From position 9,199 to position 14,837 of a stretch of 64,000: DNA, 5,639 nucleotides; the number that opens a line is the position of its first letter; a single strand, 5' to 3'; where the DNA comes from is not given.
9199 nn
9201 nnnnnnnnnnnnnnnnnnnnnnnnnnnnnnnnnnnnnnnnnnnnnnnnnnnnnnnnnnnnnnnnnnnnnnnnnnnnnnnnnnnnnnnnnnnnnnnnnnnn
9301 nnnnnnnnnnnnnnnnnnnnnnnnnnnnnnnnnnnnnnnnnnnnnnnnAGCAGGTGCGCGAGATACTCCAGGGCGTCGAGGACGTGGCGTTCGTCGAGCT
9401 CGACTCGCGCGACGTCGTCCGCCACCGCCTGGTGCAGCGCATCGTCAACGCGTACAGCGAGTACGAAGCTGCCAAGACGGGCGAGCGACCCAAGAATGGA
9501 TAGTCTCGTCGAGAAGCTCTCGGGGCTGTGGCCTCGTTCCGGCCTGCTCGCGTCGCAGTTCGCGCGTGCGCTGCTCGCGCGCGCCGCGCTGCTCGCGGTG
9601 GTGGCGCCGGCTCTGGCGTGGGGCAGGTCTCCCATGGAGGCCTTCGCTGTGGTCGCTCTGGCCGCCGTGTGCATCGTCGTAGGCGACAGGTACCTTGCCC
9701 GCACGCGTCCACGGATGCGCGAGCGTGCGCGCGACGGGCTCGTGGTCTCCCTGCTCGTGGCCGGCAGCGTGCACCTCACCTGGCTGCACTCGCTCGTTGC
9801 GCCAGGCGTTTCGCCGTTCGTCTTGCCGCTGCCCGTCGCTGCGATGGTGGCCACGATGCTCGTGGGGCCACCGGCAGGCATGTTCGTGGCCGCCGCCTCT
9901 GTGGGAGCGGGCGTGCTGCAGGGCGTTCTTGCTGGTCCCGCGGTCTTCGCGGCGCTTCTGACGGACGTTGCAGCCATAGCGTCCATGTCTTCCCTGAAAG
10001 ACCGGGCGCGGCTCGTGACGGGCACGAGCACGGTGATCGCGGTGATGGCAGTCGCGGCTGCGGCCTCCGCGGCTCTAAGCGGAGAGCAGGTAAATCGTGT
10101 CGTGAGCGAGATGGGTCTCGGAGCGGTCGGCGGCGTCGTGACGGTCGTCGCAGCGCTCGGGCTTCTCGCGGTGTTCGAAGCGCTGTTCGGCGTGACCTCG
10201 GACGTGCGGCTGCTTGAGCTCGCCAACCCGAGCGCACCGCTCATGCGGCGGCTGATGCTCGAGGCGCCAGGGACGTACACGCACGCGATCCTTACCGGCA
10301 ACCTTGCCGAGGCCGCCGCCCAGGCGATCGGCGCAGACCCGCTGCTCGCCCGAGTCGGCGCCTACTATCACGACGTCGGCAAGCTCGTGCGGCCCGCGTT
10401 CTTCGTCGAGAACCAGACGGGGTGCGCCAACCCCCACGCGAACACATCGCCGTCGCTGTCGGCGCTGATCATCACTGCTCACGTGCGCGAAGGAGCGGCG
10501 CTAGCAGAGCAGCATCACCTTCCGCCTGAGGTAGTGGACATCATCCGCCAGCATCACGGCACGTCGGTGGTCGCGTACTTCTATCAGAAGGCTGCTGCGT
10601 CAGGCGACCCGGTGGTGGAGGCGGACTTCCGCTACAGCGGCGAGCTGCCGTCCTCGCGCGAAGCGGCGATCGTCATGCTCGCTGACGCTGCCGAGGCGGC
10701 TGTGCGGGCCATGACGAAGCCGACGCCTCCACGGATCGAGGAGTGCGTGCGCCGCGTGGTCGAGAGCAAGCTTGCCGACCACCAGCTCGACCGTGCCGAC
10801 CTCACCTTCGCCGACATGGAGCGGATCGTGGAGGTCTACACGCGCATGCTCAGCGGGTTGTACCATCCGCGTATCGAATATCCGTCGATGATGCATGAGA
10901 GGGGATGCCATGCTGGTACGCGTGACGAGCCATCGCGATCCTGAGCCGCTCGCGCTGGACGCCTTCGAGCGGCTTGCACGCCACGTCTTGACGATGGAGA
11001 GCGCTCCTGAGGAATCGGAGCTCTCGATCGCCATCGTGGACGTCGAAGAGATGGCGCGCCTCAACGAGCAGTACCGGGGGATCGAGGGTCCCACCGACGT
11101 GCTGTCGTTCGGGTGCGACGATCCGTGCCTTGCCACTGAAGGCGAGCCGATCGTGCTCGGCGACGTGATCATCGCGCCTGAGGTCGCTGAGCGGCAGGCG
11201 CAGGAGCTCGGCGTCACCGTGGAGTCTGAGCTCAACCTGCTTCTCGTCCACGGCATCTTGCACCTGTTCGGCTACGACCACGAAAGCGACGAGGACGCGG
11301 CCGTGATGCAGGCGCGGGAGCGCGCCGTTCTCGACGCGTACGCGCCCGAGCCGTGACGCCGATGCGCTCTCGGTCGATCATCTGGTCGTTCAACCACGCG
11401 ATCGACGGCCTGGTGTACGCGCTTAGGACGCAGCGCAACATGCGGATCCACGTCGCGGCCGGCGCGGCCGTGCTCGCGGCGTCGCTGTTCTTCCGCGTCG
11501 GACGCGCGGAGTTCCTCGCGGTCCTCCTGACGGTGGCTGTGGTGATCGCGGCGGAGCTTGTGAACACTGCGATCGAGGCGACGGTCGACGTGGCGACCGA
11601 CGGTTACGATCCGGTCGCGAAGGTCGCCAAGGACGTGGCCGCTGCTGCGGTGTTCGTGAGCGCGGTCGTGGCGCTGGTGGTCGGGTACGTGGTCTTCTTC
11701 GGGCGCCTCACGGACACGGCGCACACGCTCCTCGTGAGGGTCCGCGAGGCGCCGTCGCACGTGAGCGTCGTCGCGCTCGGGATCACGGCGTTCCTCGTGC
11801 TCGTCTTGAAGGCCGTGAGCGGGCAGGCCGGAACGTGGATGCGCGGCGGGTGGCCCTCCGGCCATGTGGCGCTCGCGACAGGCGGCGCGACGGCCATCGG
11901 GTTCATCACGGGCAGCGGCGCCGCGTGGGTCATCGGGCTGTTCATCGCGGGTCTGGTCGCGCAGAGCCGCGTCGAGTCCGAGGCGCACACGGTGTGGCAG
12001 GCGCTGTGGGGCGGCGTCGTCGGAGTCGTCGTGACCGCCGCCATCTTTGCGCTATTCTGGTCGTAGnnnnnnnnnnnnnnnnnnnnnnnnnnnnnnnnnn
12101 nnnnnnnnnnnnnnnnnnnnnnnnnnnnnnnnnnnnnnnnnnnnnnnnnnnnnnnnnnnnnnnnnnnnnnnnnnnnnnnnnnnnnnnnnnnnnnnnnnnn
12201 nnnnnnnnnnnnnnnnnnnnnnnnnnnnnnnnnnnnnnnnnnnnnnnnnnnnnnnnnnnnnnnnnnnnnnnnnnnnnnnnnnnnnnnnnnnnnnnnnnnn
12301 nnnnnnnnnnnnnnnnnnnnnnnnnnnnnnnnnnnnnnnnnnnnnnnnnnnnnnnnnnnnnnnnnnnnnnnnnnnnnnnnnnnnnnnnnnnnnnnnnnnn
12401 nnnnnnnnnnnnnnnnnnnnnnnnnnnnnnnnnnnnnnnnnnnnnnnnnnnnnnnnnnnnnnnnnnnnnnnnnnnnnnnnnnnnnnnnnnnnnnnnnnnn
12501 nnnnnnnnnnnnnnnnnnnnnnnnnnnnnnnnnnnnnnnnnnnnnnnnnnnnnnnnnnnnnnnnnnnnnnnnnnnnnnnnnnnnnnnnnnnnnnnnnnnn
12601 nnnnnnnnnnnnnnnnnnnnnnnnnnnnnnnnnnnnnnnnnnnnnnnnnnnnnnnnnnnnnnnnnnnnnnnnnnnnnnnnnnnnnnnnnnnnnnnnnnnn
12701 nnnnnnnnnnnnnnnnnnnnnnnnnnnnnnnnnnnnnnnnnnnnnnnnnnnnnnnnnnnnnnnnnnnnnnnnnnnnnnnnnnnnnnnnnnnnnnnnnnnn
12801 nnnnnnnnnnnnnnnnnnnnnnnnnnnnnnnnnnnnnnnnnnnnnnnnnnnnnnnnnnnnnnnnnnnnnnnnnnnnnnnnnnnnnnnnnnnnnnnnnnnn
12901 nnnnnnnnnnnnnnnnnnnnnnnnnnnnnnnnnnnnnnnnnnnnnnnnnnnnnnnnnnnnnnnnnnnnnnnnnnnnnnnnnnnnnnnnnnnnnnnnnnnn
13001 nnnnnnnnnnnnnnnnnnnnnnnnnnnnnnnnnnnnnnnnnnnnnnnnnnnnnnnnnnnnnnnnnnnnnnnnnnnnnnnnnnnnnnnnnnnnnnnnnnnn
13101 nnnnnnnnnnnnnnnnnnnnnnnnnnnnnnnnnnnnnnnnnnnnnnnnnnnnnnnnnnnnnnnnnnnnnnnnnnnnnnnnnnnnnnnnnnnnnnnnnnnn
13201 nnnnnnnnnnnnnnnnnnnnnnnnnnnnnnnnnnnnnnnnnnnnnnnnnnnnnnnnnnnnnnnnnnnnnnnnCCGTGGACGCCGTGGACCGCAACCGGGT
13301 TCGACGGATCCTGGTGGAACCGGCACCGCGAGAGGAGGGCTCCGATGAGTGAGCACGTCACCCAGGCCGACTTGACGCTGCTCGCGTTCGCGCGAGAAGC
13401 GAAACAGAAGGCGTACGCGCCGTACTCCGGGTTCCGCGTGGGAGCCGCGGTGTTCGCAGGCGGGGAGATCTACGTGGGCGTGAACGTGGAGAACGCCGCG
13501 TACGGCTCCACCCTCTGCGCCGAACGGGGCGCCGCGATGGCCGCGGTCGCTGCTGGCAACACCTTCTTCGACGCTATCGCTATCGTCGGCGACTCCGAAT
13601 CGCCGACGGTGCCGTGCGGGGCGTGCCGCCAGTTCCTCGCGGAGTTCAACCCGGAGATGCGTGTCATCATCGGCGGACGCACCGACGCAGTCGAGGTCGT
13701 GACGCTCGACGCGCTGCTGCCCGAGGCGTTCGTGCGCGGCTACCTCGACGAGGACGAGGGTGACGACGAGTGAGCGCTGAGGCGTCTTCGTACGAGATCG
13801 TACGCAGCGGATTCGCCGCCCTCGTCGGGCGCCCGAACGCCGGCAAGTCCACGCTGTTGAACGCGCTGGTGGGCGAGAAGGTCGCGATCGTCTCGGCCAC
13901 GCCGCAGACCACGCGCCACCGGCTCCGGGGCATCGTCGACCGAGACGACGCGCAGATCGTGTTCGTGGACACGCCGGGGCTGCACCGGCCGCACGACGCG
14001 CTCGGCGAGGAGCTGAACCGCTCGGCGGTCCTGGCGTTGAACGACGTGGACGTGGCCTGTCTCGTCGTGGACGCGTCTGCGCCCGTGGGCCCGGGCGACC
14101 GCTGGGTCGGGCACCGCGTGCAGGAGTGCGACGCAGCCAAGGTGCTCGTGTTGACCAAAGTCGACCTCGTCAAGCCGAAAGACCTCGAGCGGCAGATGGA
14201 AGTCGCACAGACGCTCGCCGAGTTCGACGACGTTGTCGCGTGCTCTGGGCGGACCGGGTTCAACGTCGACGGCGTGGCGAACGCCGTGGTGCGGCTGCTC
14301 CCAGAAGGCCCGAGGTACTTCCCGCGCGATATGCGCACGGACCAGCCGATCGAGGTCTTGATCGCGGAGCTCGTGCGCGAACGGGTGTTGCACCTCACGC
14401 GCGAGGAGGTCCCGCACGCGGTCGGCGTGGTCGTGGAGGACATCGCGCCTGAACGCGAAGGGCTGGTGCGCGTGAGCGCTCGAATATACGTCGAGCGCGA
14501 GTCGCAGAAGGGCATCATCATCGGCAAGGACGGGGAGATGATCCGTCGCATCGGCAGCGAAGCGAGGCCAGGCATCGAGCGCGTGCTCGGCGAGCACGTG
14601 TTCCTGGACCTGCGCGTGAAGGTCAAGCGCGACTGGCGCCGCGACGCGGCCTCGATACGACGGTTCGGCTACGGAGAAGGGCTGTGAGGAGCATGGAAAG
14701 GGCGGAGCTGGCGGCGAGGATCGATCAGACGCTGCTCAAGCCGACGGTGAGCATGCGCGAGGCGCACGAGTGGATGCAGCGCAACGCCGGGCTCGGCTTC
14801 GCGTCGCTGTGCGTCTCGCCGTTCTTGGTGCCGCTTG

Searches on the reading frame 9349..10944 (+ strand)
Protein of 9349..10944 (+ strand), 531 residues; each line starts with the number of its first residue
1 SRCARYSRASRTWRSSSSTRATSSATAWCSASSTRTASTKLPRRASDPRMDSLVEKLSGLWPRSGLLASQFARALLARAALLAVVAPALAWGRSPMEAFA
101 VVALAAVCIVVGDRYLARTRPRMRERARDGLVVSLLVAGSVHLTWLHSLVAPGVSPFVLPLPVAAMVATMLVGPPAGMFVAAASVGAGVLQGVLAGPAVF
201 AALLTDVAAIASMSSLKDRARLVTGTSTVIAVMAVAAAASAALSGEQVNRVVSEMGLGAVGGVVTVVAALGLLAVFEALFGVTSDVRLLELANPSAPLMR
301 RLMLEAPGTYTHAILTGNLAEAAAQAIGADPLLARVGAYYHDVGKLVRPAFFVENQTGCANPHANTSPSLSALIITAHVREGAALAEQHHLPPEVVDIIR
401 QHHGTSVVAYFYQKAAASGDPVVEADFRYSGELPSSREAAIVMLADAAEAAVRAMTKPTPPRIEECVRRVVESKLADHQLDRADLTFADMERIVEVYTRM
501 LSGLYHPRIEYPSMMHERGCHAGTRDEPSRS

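Call 11: search_protein_families(library=pfam, proteins=[window:9349-10944:+], max_evalue=0.001)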
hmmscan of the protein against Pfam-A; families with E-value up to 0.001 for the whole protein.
window:9349-10944:+ (531 aa): 3 families
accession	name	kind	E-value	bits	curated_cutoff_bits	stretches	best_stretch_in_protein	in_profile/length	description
PF07698.17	7TM-7TMR_HD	-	1.2e-17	65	29.4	1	99-284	5-190/190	7TM receptor with intracellular HD hydrolase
PF01966.28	HD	-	3.5e-17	63.2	22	1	309-450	1-115/116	HD domain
PF08668.18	HDOD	-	4.3e-05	23.5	22.9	1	305-403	91-194/196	HDOD domain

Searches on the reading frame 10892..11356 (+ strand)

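Call 11: search_protein_families(library=pfam, proteins=[window:10892-11356:+], max_evalue=0.001)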
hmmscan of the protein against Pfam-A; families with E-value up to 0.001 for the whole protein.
window:10892-11356:+ (154 aa): 1 family
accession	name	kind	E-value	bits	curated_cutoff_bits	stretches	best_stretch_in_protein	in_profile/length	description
PF02130.23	YbeY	-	6.3e-38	130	25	1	24-149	10-128/129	Endoribonuclease YbeY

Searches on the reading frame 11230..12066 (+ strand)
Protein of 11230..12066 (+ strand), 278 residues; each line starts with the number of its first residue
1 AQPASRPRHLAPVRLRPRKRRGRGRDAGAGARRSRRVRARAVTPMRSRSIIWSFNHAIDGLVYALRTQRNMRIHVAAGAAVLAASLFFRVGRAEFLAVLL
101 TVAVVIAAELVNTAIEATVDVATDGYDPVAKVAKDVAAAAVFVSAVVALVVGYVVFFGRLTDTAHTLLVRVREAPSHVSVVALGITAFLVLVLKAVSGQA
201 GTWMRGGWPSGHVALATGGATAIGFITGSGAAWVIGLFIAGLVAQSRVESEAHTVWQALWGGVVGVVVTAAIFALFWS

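Call 11: search_protein_families(library=pfam, proteins=[window:11230-12066:+], max_evalue=0.001)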
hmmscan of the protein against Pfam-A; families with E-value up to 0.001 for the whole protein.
window:11230-12066:+ (278 aa): 2 families
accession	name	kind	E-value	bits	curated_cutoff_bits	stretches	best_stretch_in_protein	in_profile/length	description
PF01219.24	DAGK_prokar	-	4.8e-32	110.3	22.3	1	56-156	2-102/102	Prokaryotic diacylglycerol kinase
PF01569.27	PAP2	-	3.5e-05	24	27.2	1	205-277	48-126/130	PAP2 superfamily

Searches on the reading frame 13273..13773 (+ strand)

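Call 11: search_protein_families(library=pfam, proteins=[window:13273-13773:+], max_evalue=0.001)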
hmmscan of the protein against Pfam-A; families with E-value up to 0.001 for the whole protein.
window:13273-13773:+ (166 aa): 3 families
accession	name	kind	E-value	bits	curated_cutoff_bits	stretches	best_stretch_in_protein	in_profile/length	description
PF00383.29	dCMP_cyt_deam_1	-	4.4e-16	59.1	25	1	33-128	4-96/102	Cytidine and deoxycytidylate deaminase zinc-binding region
PF08211.18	dCMP_cyt_deam_2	-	6.8e-09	36.4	25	1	30-100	38-109/130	Cytidine and deoxycytidylate deaminase zinc-binding region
PF14421.12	LmjF365940-deam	-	4.6e-05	23.7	27.1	0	110-144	177-214/218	LmjF365940 subfamily CDD/CDA-like deaminase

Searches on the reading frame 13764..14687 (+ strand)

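Call 11: search_protein_families(library=pfam, proteins=[window:13764-14687:+], max_evalue=0.001)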
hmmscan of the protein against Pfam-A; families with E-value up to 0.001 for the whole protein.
window:13764-14687:+ (307 aa): 8 families
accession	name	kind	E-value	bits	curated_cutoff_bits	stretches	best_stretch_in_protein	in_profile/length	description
PF01926.29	MMR_HSR1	-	8.6e-26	90.7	21.9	1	18-132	2-113/113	50S ribosome-binding GTPase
PF07650.23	KH_2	-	8.9e-18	64.3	22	1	215-292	1-78/78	KH domain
PF02421.24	FeoB_N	-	7.3e-13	48.8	27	1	19-171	4-152/156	Ferrous iron transport protein B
PF00009.33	GTP_EFTU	-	5.3e-11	42.9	26.5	1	50-180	48-187/188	Elongation factor Tu GTP binding domain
PF00350.29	Dynamin_N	-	3.5e-09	37.4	27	1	19-51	2-34/168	Dynamin family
PF03193.22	RsgA_GTPase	-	7.8e-08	32.8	30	1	14-75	105-170/174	RsgA GTPase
PF04548.22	AIG1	-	5.6e-07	29.5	27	1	20-147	5-140/212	AIG1 family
PF02492.25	cobW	-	3.9e-05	23.8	20.7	0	53-148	73-169/180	CobW/HypB/UreG, nucleotide-binding domain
